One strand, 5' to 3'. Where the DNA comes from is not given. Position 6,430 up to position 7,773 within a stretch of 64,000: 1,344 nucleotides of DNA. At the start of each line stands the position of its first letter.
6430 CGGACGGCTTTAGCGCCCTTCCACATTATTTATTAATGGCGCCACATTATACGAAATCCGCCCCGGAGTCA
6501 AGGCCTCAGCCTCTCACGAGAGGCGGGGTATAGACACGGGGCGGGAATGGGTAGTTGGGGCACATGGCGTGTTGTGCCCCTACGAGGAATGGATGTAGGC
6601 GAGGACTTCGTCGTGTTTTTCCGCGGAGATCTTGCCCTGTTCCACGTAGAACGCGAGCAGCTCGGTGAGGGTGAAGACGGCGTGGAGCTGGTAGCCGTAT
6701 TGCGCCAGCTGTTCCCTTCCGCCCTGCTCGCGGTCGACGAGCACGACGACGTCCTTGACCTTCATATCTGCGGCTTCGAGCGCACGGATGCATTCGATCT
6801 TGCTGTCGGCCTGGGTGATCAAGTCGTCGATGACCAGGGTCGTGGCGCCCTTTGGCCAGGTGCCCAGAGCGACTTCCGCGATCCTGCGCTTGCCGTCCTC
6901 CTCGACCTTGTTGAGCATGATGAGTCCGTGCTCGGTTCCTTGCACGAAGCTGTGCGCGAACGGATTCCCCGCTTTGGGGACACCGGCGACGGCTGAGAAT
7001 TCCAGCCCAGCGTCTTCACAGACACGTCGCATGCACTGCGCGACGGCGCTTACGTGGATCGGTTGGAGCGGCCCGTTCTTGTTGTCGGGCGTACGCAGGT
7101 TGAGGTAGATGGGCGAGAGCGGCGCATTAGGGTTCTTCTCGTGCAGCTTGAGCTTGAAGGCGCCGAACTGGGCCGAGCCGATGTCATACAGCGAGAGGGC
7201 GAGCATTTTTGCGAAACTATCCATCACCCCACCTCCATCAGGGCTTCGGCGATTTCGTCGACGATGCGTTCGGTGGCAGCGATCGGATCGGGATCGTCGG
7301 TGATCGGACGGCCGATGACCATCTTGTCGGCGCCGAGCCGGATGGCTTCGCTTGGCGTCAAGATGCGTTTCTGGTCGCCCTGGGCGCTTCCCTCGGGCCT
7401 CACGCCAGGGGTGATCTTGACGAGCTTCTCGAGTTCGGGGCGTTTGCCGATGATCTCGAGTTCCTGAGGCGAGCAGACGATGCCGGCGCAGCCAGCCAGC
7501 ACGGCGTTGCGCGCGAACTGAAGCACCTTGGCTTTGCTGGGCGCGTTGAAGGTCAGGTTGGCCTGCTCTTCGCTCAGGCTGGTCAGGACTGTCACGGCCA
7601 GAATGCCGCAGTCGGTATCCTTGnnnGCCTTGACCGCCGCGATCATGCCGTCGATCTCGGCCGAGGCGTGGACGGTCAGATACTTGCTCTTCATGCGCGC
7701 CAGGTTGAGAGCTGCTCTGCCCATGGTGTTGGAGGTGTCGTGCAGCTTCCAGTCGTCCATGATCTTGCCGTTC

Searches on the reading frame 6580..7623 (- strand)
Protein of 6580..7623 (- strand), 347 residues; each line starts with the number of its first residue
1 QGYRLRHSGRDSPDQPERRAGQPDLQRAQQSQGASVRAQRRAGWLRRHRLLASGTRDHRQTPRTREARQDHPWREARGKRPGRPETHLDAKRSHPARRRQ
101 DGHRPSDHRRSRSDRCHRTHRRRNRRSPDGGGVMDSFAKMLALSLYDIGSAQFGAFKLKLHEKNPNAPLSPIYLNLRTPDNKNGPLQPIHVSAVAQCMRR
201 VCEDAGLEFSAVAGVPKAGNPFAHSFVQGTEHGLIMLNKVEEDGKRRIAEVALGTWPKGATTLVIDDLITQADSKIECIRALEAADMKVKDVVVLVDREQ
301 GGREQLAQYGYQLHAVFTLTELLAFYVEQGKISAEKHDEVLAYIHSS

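Call 71: search_protein_families(library=pfam, proteins=[window:6580-7623:-], max_evalue=0.00001)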
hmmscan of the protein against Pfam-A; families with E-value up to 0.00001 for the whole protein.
window:6580-7623:- (347 aa): 1 family
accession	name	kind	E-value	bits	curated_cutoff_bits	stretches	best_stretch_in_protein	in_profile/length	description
PF00156.33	Pribosyltran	-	1e-06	28.6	26.3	1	191-305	12-133/158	Phosphoribosyl transferase domain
